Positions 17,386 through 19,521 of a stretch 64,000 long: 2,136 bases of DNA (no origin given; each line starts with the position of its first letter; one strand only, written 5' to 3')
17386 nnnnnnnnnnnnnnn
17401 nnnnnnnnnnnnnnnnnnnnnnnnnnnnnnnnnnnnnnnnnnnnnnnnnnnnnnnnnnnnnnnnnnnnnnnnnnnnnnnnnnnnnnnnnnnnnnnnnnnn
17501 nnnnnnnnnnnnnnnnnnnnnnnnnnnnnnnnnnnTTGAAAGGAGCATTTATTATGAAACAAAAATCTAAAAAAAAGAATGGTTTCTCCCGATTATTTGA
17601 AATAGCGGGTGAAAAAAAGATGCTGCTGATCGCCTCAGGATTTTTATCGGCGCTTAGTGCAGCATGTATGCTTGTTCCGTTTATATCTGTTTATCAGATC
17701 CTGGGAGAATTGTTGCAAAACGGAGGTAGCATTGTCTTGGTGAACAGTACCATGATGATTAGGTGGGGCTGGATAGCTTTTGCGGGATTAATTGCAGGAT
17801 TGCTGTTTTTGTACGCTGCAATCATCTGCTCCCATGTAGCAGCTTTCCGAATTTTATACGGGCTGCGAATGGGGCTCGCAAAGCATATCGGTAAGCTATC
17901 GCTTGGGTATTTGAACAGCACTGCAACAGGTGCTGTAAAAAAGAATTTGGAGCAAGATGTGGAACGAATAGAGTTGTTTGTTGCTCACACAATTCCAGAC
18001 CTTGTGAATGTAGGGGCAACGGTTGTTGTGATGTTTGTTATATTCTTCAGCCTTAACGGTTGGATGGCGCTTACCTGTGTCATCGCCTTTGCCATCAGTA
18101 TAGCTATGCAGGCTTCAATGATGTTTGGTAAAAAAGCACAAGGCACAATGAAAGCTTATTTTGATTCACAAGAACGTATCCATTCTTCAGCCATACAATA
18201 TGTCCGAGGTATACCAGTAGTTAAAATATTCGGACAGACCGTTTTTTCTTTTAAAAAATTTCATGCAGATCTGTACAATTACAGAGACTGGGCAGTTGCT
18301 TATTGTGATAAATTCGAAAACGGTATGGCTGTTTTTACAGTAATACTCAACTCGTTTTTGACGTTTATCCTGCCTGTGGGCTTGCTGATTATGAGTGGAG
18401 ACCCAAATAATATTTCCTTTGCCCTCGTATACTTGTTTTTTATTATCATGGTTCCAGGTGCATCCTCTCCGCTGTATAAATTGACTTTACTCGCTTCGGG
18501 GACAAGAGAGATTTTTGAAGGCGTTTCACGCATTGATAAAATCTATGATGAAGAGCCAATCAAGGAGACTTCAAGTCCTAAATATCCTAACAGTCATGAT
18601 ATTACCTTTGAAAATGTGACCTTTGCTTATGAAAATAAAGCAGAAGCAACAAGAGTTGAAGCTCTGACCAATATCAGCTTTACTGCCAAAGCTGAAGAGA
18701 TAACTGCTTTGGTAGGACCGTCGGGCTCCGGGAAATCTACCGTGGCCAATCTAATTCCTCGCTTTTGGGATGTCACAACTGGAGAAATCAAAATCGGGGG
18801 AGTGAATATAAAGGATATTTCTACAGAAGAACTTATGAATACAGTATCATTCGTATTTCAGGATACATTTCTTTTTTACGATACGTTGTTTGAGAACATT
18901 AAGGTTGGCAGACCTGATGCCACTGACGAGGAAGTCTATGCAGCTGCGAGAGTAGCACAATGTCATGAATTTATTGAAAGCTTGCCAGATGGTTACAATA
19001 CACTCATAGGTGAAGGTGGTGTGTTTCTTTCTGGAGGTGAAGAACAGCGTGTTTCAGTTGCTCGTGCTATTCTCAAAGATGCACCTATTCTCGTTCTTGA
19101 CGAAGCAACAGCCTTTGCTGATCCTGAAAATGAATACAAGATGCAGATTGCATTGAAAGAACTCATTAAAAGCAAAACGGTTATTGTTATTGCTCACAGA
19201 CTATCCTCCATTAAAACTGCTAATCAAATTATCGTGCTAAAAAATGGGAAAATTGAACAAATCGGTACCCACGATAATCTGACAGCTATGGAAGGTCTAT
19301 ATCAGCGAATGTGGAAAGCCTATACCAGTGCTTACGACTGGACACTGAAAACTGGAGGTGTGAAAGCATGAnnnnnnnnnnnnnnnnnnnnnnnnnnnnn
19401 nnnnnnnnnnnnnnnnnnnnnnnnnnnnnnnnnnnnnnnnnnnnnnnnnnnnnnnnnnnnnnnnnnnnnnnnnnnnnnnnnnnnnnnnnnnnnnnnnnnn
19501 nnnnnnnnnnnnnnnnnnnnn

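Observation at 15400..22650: Compositionally distinct (apparently higher-GC) efflux island: DtxR-like regulator, AraC regulator, leader ORF, heterodimeric ABC exporter, MATE pump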

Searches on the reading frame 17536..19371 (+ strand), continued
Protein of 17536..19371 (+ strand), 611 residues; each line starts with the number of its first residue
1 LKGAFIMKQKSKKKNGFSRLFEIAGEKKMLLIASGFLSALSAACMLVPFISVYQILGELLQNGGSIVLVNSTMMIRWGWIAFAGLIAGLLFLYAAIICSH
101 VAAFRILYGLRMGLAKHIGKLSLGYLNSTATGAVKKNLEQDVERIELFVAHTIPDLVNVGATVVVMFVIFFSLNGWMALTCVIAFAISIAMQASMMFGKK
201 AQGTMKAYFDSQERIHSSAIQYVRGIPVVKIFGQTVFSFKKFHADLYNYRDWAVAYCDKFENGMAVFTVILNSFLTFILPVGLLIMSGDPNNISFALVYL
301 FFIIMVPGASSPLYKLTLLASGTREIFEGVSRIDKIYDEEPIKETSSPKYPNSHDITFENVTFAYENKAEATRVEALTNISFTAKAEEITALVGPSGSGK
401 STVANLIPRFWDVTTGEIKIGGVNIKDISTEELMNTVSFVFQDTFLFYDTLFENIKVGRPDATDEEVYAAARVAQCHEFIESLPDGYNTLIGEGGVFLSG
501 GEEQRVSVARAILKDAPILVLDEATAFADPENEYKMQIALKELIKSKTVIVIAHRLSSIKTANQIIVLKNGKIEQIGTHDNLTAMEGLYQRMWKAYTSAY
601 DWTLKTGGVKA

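Call 60: search_protein_families(library=pfam, proteins=[L172:4416-4697:+, L172:4714-5265:+, L172:15154-15492:+, L086:3666-4643:-], max_evalue=1)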
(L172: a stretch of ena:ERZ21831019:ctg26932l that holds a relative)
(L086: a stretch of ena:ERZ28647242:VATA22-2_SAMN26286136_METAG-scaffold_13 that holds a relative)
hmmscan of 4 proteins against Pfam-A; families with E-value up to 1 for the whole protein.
L172:4416-4697:+ (93 aa): 2 families
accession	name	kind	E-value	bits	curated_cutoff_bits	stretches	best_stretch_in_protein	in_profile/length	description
PF10087.14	DUF2325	-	3.8e-33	114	33.6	1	2-90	1-93/94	Uncharacterized protein conserved in bacteria (DUF2325)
PF00318.25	Ribosomal_S2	-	0.033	13.9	26.1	1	19-74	125-176/216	Ribosomal protein S2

L172:4714-5265:+ (183 aa): 3 families
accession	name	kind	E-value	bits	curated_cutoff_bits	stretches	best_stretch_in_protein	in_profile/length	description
PF12672.12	DUF3793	-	1e-57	195.2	25.1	1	6-180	1-167/167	Protein of unknown function (DUF3793)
PF11642.13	Blo-t-5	-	0.034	14.6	24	1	37-90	38-93/119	Mite allergen Blo t 5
PF09269.16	DUF1967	-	0.17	12.4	27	0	69-93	35-59/70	Domain of unknown function (DUF1967)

L172:15154-15492:+ (112 aa): 1 family
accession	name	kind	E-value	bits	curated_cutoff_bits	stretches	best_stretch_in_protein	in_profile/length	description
PF09605.15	Trep_Strep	-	1e-28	101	28.7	1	14-95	1-83/185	Hypothetical bacterial integral membrane protein (Trep_Strep)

L086:3666-4643:- (325 aa): 2 families
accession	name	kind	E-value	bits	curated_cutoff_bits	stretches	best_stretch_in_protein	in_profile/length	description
PF01717.24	Meth_synt_2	-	0.0034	17.2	21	1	16-184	9-176/324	Cobalamin-independent synthase, Catalytic domain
PF08267.18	Meth_synt_1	-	0.023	14.7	27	1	154-187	174-207/313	Cobalamin-independent synthase, N-terminal domain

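Call 63: list_cluster_members(proteins=[window:17554-19371:+, window:19368-21098:+, window:21140-22528:+, window:16115-17110:+, window:15487-15861:-, window:14077-15381:+, window:22868-24784:+, window:24965-26611:+, P0121, window:10921-12222:+])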
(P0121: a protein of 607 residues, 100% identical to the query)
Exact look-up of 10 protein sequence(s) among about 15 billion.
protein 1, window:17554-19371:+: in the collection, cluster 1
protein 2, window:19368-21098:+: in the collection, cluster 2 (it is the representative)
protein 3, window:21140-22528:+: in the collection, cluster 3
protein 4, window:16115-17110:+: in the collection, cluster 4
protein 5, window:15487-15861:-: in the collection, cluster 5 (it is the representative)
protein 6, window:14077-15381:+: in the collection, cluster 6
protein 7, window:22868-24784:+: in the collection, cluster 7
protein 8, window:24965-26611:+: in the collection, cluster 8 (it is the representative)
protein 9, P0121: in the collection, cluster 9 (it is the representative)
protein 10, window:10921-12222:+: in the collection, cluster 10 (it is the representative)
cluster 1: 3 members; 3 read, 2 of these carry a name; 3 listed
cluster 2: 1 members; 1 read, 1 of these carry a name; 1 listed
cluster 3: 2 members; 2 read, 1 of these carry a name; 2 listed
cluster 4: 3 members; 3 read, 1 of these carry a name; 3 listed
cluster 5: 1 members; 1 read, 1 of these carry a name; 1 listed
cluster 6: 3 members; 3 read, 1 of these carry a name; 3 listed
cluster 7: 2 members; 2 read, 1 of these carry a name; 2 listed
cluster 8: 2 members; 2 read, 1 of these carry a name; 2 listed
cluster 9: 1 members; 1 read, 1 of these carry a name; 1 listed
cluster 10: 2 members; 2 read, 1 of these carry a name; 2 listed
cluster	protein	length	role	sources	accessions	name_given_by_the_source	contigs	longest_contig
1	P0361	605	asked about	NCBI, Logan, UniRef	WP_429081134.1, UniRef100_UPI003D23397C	ABC transporter ATP-binding protein [Brassicibacter mesophilus] | ABC transporter ATP-binding protein n=1 Tax=Brassicibacter mesophilus TaxID=745119 ...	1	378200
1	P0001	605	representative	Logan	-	-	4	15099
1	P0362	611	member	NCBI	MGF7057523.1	ATP-binding cassette subfamily B protein [Brassicibacter mesophilus]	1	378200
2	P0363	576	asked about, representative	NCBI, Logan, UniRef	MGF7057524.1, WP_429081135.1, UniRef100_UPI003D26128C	ABC transporter ATP-binding protein [Brassicibacter mesophilus] | ABC transporter ATP-binding protein n=1 Tax=Brassicibacter mesophilus TaxID=745119 ...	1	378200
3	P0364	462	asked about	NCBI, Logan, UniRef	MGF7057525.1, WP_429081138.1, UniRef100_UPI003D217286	MATE family efflux transporter [Brassicibacter mesophilus] | MATE family efflux transporter n=1 Tax=Brassicibacter mesophilus TaxID=745119 ...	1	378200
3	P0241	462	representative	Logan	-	-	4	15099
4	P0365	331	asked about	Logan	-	-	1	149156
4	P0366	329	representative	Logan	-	-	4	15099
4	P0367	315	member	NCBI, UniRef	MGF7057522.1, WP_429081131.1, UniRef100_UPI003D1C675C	helix-turn-helix domain-containing protein [Brassicibacter mesophilus] | helix-turn-helix domain-containing protein n=1 Tax=Brassicibacter mesophilus TaxID=745119 ...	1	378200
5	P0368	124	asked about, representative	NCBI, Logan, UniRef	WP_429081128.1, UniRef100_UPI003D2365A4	metal-dependent transcriptional regulator [Brassicibacter mesophilus] | metal-dependent transcriptional regulator n=1 Tax=Brassicibacter mesophilus TaxID=745119 ...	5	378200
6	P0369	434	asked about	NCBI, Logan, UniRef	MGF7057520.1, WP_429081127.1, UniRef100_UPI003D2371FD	MFS transporter [Brassicibacter mesophilus] | MFS transporter n=1 Tax=Brassicibacter mesophilus TaxID=745119 RepID=UPI003D2371FD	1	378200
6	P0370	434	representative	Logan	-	-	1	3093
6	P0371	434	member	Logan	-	-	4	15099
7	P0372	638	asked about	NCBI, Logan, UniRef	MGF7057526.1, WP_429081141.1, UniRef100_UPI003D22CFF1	YgiQ family radical SAM protein [Brassicibacter mesophilus] | YgiQ family radical SAM protein n=1 Tax=Brassicibacter mesophilus TaxID=745119 ...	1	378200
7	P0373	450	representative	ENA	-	-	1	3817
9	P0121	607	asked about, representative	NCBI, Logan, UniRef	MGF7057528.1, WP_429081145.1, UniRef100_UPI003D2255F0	translational GTPase TypA [Brassicibacter mesophilus] | translational GTPase TypA n=1 Tax=Brassicibacter mesophilus TaxID=745119 ...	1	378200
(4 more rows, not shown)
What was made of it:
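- The island is present at the same locus in the NCBI B. mesophilus genome and in a second strain-level variant (call 63).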

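Call 65: search_protein_families(library=pfam, proteins=[L095:2701-3084:-, L095:3307-3717:-, L095:3876-6035:+, L095:6316-6729:+, L095:6961-7779:+, L095:11903-13003:+, L095:13029-13409:+, L172:6533-6940:+, L172:6903-7547:+], max_evalue=0.001)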
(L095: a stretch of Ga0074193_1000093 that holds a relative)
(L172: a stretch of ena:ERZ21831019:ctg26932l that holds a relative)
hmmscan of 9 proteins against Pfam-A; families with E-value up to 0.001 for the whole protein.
L095:2701-3084:- (127 aa): 2 families
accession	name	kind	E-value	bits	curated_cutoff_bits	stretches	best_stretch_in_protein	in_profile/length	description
PF02742.21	Fe_dep_repr_C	-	2.9e-13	50.1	27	1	64-117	1-55/70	Iron dependent repressor, metal binding and dimerisation domain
PF01325.25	Fe_dep_repress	-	5.8e-08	33.3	26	1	5-55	4-54/60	Iron dependent repressor, N-terminal DNA binding domain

L095:3307-3717:- (136 aa): 0 families

L095:3876-6035:+ (719 aa): 6 families
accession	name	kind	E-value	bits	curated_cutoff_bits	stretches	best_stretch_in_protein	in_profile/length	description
PF02421.24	FeoB_N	-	1.3e-65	220.1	27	1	4-155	2-154/156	Ferrous iron transport protein B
PF07670.19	Gate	-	7.8e-40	136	29.6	2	353-447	2-103/104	Nucleoside recognition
PF17910.6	FeoB_Cyto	-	3.2e-22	79.2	23.4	1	174-260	2-89/90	FeoB cytosolic helical domain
PF07664.17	FeoB_C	-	1e-21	76.8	26.6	1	457-509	2-54/54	Ferrous iron transport protein B C terminus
PF01926.29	MMR_HSR1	-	1.1e-20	74.2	21.9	1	4-114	1-112/113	50S ribosome-binding GTPase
PF00009.33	GTP_EFTU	-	0.00012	22.2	26.5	0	98-158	113-183/188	Elongation factor Tu GTP binding domain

L095:6316-6729:+ (137 aa): 6 families
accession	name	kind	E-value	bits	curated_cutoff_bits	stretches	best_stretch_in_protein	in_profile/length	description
PF09339.16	HTH_IclR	-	5.2e-08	33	22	1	19-54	15-50/52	IclR helix-turn-helix domain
PF01325.25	Fe_dep_repress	-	4.3e-07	30.5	26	1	3-58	2-58/60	Iron dependent repressor, N-terminal DNA binding domain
PF01047.28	MarR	-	9.9e-05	22.6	24.6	1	3-56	1-51/59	MarR family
PF12802.13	MarR_2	-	0.0001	22.9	27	1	3-55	3-53/61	MarR family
PF25213.1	HVO_A0261_N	-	0.00023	21.4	35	1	23-74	25-75/86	HVO_A0261 N-terminal domain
PF13545.12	HTH_Crp_2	-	0.00026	21.3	27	1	24-65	24-64/70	Crp-like helix-turn-helix domain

L095:6961-7779:+ (272 aa): 1 family
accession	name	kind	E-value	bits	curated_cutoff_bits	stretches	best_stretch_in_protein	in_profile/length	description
PF02535.28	Zip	-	2.7e-23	83.1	35.1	2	106-267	162-322/323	ZIP Zinc transporter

L095:11903-13003:+ (366 aa): 2 families
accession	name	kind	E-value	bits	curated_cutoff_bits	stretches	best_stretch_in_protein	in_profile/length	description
PF01571.26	GCV_T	-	2.2e-95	319.2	25.6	1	13-263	1-254/255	Aminomethyltransferase folate-binding domain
PF08669.17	GCV_T_C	-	1.1e-19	70.5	25.9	1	288-364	3-80/80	Glycine cleavage T-protein C-terminal barrel domain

L095:13029-13409:+ (126 aa): 1 family
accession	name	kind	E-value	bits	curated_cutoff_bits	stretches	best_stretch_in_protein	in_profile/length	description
PF01597.25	GCV_H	-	5.3e-37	126.9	22.2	1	7-124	1-121/122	Glycine cleavage H-protein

L172:6533-6940:+ (135 aa): 7 families
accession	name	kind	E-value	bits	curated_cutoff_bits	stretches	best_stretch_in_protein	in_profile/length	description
PF01325.25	Fe_dep_repress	-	1.4e-10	41.7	26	1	9-58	8-58/60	Iron dependent repressor, N-terminal DNA binding domain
PF12802.13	MarR_2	-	4e-08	33.7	27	1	3-55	3-53/61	MarR family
PF01047.28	MarR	-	1.8e-06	28.2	24.6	1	3-56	1-51/59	MarR family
PF09339.16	HTH_IclR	-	7.7e-05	22.8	22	1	24-54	20-50/52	IclR helix-turn-helix domain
PF08279.18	HTH_11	-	0.00044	20.5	25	0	11-47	5-40/55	HTH domain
PF13545.12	HTH_Crp_2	-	0.00055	20.3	27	0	23-61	23-60/70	Crp-like helix-turn-helix domain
PF22381.2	Staph_reg_Sar_Rot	-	0.00085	19.8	27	0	2-55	11-61/85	Transcriptional regulator SarA/Rot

L172:6903-7547:+ (214 aa): 2 families
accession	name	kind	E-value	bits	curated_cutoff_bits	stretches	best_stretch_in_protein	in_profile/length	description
PF13487.12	HD_5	-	1.1e-36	126.5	27.2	1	29-189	7-170/170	HD domain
PF01966.28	HD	-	5.8e-26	91.5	22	1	37-158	2-116/116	HD domain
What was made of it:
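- A ZIP transporter neighbours the pair in L095 (call 65).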

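Call 68: search_protein_families(library=pfam, proteins=[L095:3301-3510:+, L095:3557-3778:+], max_evalue=0.01)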
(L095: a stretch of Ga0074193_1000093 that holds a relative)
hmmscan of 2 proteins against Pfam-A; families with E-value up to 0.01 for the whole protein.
L095:3301-3510:+ (69 aa): 1 family
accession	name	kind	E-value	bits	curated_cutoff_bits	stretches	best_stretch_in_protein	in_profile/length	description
PF04023.20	FeoA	-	6.7e-14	52.2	23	1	1-69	1-72/74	FeoA domain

L095:3557-3778:+ (73 aa): 1 family
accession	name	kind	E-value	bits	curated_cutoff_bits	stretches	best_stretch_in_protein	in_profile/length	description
PF04023.20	FeoA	-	1.3e-21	76.9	23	1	3-73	2-73/74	FeoA domain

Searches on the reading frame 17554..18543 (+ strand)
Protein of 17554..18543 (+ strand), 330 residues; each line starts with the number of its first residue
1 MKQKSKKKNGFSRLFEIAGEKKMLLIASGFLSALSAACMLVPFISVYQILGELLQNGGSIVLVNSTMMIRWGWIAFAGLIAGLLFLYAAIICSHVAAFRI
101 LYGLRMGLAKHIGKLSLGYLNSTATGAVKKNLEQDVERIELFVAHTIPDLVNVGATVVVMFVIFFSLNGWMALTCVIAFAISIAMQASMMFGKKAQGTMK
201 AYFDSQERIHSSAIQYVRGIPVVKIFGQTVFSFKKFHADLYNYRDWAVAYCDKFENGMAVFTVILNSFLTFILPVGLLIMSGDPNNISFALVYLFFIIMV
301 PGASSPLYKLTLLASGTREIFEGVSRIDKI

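Call 61: search_solved_structures(query=window:17554-18543:+, max_evalue=0.00001, show_alignments=1)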
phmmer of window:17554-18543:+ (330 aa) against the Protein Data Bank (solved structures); distinct sequences matched with E-value up to 0.00001: 13.
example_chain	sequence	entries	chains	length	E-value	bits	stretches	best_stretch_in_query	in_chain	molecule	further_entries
7wiw_A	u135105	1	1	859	1.3e-14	57.5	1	20-251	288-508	Mycobactin import ATP-binding/permease protein IrtA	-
7wiu_A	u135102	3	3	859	1.3e-14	57.5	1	20-251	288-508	Mycobactin import ATP-binding/permease protein IrtA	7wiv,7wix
9g2p_A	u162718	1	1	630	1.5e-12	50.7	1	22-287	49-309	Mycobactin import ATP-binding/permease protein IrtA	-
9fw3_A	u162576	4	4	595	1.7e-12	50.5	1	22-287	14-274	Mycobactin import ATP-binding/permease protein IrtA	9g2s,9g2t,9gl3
9g2v_A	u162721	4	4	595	1.7e-12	50.5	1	22-287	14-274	Mycobactin import ATP-binding/permease protein IrtA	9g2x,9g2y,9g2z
9g2k_A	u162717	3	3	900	3.6e-12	49.5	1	22-287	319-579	Mycobactin import ATP-binding/permease protein IrtA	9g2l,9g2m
9fxc_A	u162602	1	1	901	3.6e-12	49.5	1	22-287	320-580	Mycobactin import ATP-binding/permease protein IrtA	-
6tej_A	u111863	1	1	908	3.7e-12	49.5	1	22-287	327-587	Drug ABC transporter ATP-binding protein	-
6p6i_A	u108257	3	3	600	9.5e-11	44.8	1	83-272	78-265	inner membrane ABC-transporter | ABC transporter ATP-binding protein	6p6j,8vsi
9g36_A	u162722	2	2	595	2.7e-10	43.3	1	22-287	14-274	Mycobactin import ATP-binding/permease protein IrtA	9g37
9kwi_B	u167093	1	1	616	1.4e-06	31.1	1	79-260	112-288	ABC transporter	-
8wcw_B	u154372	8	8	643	1.5e-06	31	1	79-260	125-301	ABC transporter transmembrane region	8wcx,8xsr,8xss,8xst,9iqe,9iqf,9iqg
9nfi_A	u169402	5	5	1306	1.6e-06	30.9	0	86-301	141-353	Permeability Glycoprotein (P-gp)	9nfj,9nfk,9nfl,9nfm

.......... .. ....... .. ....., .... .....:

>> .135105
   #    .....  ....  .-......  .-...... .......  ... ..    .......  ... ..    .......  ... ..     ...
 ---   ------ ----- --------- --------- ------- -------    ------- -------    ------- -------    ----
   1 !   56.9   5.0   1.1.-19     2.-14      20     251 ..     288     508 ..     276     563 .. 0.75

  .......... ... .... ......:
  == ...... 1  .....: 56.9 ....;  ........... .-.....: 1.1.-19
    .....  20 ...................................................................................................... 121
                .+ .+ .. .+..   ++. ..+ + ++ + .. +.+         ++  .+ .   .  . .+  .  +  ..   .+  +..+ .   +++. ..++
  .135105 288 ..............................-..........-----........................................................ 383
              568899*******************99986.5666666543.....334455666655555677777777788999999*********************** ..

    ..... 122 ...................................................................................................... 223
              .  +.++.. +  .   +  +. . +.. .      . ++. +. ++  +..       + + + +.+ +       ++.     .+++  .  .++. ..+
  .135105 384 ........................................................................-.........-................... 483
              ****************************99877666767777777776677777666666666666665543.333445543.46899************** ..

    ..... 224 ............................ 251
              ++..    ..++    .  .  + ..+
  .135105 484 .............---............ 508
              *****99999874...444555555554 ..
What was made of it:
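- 17554..19371 (+): ABC half-transporter 1 (TMD-NBD, 605 aa), IrtA/YbtP-like. For the TMD alone, the best solved relatives are IrtA (57 bits) and YbtP (45), with all others at or below 31 (call 61).
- On IrtAB/YbtPQ-type exporter-fold siderophore importers: The alignment begins at IrtA residue 288 (call 61).
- Closest known: Mycobacterial IrtAB. Same: IrtA is the top TMD hit for ABC1 (call 61).
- Closest known: Mycobacterial IrtAB. Different: ABC1 has no N-terminal siderophore-interacting (FAD-binding) domain: it is 605 aa against 859 aa for IrtA, and the alignment starts at IrtA residue 288 (call 61).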
